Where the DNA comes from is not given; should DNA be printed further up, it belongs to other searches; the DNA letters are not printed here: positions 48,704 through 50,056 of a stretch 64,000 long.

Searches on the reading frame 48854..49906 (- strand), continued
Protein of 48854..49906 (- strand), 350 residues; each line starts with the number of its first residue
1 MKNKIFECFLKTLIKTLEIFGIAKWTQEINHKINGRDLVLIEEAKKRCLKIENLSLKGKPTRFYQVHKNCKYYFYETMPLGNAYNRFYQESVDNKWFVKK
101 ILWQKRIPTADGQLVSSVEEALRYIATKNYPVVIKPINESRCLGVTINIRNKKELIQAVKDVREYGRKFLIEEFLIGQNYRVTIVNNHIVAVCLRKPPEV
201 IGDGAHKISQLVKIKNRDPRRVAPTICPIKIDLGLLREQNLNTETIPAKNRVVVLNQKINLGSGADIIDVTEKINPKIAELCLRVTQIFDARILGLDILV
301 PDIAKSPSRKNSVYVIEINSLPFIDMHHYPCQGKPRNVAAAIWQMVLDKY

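Call 42: predict_structure(alignment_id=A1)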
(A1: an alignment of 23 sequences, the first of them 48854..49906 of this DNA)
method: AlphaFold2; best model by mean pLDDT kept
length: 350 residues; sequences in the alignment: 23
mean_pLDDT: 88.5   pTM: 0.87
mean pLDDT of the five models: 88.5, 88.3, 85.4, 85.1, 84.7
residues with pLDDT >= 90: 208; 70-90: 116; 50-70: 19; < 50: 7
segments of 3 or more residues with pLDDT < 50: 141-144
pLDDT, mean of each block of 10 residues (from residue 1): 70 91 87 76 90 89 85 78 76 91 96 95 95 83 64 91 88 93 96 95 97 91 78 92 97 90 90 98 95 94 96 92 88 93 81
secondary structure, 60 per line:
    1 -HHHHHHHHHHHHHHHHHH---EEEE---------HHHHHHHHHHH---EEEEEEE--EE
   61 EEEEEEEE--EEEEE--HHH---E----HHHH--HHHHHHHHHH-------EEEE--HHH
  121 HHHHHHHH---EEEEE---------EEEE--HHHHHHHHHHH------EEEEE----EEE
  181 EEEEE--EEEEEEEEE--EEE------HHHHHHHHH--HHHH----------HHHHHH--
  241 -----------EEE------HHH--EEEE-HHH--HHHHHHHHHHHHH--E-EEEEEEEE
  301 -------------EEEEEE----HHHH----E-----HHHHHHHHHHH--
elements in order: H2-19 E23-26 H36-46 E50-56 E59-68 E71-75 H89-92 H95-104 E112-115 H118-128 E132-136 E146-149 H152-162 E169-173 E178-185 E188-196 E199-201 H208-216 H219-222 H233-238 E252-254 E266-269 H276-288 E293-300 E314-319 H324-327 H338-348

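Call 44: fold_search(model_id=the predicted structure, library=pdb)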
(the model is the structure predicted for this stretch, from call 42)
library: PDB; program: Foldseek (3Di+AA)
matches with E <= 10: 809; with E <= 0.001: 550
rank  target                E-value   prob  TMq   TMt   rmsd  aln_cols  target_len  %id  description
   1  7wae_C                2.3e-29  1.00  0.78  0.39   3.1       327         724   28  Trichodesmium erythraeum cyanophycin synthetase 1 (TeCphA1) with ATPgammaS, 4x(beta-Asp-Arg), and aspartate (released 2022-09-07)
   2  7wae_A                3.3e-29  1.00  0.78  0.33   3.1       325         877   28  Trichodesmium erythraeum cyanophycin synthetase 1 (TeCphA1) with ATPgammaS, 4x(beta-Asp-Arg), and aspartate (released 2022-09-07)
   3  7wac_A                3.5e-28  1.00  0.73  0.38   4.1       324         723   28  Trichodesmium erythraeum cyanophycin synthetase 1 (TeCphA1) (released 2022-09-07)
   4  3ln6                  2.6e-27  1.00  0.76  0.38   3.5       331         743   26  Crystal structure of a bifunctional glutathione synthetase from Streptococcus agalactiae (released 2011-04-13)
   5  7txv_A                1.3e-26  1.00  0.76  0.33   3.4       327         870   30  Cyanophycin synthetase 1 from Synechocystis sp. UTEX2470 E82Q with ATP and 16x(Asp-Arg) (released 2022-06-01)
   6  3ln7_A                2.9e-26  1.00  0.64  0.33   6.6       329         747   26  Crystal structure of a bifunctional glutathione synthetase from Pasteurella multocida (released 2011-04-13)
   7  7lgq_A                5.7e-26  1.00  0.75  0.32   3.6       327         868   30  Cyanophycin synthetase 1 from Synechocystis sp. UTEX2470 with ATP and 8x(Asp-Arg)-Asn (released 2021-08-18)
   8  7lgj_A                6.9e-26  1.00  0.74  0.32   3.8       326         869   30  Cyanophycin synthetase 1 from Synechocystis sp. UTEX2470 with ADPCP and 8x(Asp-Arg)-NH2 (released 2021-08-18)
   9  7lg5_A                1.4e-25  1.00  0.75  0.32   3.6       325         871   29  Synechocystis sp. UTEX2470 Cyanophycin synthetase 1 with ATP (released 2021-08-18)
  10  7ta5                  1.8e-25  1.00  0.70  0.44   4.2       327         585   28  Crystal structure of cyanophycin synthetase 2 from Gloeothece citriformis (released 2022-03-02)
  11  3ln7_B                3.0e-25  1.00  0.64  0.33   6.5       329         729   25  Crystal structure of a bifunctional glutathione synthetase from Pasteurella multocida (released 2011-04-13)
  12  7lgn_A                8.8e-25  1.00  0.64  0.35   5.5       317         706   26  Cyanophycin synthetase 1 from T. morbirosei (released 2021-08-18)
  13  7lgm_A                9.5e-23  1.00  0.74  0.38   3.5       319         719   28  Cyanophycin synthetase from A. baylyi DSM587 with ATP (released 2021-08-18)
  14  8fxi_C                9.5e-23  1.00  0.70  0.41   4.3       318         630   28  Cryo-EM structure of Stanieria sp. CphA2 in complex with ADPCP and 4x(beta-Asp-Arg) (released 2023-06-14)
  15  7lgn_B                7.9e-22  1.00  0.69  0.31   4.2       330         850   23  Cyanophycin synthetase 1 from T. morbirosei (released 2021-08-18)
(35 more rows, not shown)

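Call 46: search_solved_structures(query=window:48854-49906:-, max_evalue=1e-30, show_alignments=5)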
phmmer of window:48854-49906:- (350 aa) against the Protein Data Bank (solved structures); distinct sequences matched with E-value up to 1e-30: 7.
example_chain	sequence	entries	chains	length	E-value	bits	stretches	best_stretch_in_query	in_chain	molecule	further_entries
7lg5_A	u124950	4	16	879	5.7e-37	130.7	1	97-346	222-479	Cyanophycin synthase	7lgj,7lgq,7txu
7txv_A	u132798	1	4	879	5.7e-37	130.7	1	97-346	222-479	Cyanophycin synthase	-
3ln7_A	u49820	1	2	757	4.8e-36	127.7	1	92-346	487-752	Glutathione biosynthesis bifunctional protein gshAB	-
7wac_A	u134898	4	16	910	1.1e-34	123.2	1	95-346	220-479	Cyanophycin synthase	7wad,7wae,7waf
7lgm_A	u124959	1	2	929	1.4e-33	119.6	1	93-346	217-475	Cyanophycin synthase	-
3ln6_A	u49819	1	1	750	3.4e-33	118.3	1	75-339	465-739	Glutathione biosynthesis bifunctional protein gshAB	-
8fxh_A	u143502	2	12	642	1.3e-31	113.1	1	96-344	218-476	RimK domain-containing protein ATP-grasp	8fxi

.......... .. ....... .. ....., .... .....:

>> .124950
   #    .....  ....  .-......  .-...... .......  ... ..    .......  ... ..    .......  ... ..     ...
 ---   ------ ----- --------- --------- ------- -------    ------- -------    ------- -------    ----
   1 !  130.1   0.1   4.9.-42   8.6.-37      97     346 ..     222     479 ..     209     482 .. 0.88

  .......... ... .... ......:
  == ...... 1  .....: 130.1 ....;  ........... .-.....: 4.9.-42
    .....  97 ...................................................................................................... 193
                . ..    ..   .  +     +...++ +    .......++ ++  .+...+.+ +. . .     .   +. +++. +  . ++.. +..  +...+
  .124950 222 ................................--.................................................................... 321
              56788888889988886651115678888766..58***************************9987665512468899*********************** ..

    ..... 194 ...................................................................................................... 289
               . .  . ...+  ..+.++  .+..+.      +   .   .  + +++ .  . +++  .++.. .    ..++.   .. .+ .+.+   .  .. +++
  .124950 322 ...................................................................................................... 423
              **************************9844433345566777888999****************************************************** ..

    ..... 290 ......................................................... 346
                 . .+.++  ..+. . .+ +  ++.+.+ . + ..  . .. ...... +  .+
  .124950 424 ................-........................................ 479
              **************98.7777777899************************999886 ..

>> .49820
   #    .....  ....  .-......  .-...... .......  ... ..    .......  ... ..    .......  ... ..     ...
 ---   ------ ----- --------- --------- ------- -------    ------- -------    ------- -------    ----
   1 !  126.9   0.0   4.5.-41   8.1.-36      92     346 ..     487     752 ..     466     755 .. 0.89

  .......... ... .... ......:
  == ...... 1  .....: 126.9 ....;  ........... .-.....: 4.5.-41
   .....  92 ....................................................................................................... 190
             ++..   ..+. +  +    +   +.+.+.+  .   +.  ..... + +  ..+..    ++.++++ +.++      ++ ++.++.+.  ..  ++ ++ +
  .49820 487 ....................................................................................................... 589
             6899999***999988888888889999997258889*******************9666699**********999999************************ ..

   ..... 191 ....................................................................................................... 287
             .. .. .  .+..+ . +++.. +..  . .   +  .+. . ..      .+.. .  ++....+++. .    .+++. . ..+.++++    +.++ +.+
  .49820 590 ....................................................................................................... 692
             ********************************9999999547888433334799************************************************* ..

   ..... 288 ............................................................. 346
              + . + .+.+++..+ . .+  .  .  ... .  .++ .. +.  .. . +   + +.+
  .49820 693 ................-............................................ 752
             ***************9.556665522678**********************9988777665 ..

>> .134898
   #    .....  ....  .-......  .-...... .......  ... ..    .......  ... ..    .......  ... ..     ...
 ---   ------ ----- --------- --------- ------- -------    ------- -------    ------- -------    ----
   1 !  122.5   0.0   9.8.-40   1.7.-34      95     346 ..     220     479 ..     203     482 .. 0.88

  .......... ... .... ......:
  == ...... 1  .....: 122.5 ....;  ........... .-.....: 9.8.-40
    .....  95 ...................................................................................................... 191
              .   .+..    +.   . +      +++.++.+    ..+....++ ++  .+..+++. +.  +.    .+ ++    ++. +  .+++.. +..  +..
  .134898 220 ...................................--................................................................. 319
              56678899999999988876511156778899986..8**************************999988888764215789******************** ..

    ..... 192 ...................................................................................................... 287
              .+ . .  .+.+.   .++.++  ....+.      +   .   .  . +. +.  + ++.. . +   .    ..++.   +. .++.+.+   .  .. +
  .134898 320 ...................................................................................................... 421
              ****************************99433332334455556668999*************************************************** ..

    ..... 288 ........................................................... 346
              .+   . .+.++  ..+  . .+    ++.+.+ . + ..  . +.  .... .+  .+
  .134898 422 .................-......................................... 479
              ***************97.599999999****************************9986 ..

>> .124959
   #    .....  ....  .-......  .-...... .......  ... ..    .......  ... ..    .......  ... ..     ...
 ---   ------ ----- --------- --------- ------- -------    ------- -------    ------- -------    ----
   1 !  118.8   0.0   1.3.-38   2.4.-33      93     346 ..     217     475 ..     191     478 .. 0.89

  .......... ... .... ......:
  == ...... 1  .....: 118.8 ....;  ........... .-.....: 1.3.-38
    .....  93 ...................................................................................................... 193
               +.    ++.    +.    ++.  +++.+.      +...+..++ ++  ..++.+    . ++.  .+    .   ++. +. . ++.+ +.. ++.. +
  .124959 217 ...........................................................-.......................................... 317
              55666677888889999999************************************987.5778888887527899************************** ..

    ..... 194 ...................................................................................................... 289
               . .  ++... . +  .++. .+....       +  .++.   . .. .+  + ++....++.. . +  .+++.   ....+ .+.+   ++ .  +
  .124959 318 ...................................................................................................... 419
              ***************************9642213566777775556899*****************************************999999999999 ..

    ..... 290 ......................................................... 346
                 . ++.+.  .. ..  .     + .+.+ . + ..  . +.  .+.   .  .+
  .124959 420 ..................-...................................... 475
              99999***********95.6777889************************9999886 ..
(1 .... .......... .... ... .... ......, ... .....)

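Call 54: search_protein_representatives(alignment_id=A1)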
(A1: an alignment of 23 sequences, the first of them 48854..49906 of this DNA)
Query: 23 sequences, 357 profile positions. Proteins with E-value up to 0.001 (for the whole library): 15210; up to 1e-10: 8548; up to 1e-30: 4691. The best 150 are listed.
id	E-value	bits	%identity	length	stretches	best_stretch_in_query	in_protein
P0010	1.9e-168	576.6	-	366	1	1-355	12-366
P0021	1.3e-141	488.2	-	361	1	2-356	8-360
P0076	3.5e-135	467.1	-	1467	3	68-354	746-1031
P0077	1.1e-127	442.5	-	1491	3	82-354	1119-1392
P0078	3.8e-123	427.5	-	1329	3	31-348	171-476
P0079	2.3e-122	425.0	-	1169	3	39-355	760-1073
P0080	1.3e-118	412.6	-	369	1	6-356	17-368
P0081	3.1e-110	385.1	-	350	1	17-356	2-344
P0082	2.1e-109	382.3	-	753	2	42-352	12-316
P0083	2.3e-107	375.6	-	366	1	3-355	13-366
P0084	8.2e-107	373.8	-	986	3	71-351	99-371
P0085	2.4e-104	365.7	-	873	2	39-352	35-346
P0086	4.7e-104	364.7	-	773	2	43-355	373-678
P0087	2.8e-102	358.9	-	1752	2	93-355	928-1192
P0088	3.4e-102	358.6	-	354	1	1-355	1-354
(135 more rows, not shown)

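Call 67: find_encoding_contigs(protein=P0003, flank=8000, max_places=1)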
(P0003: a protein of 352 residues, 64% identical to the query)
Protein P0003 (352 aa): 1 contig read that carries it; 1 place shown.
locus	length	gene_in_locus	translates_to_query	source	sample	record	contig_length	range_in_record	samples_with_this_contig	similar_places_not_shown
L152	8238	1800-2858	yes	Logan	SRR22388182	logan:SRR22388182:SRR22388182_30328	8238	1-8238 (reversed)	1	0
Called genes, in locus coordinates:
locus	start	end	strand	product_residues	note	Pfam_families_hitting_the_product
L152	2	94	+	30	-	?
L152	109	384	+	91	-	PF00216:Bac_DNA_binding, PF18291:HU-HIG, PF18175:HU-CCDC81_bac_2, PF14908:HU-CCDC81_euk_1 (weak)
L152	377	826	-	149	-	PF01035:DNA_binding_1 (faint)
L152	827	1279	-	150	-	PF01161:PBP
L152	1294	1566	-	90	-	PF00708:Acylphosphatase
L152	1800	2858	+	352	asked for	PF01071:GARS_A, PF02655:ATP-grasp_3 (weak), PF08443:RimK (faint), PF07478:Dala_Dala_lig_C (weak)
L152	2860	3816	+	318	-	PF00005:ABC_tran, PF13304:AAA_21 (weak)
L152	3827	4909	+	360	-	PF12679:ABC2_membrane_2, PF12698:ABC2_membrane_3, PF01061:ABC2_membrane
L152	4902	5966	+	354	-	PF03706:LPG_synthase_TM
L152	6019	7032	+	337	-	PF01594:AI-2E_transport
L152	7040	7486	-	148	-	PF04306:DUF456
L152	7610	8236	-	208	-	?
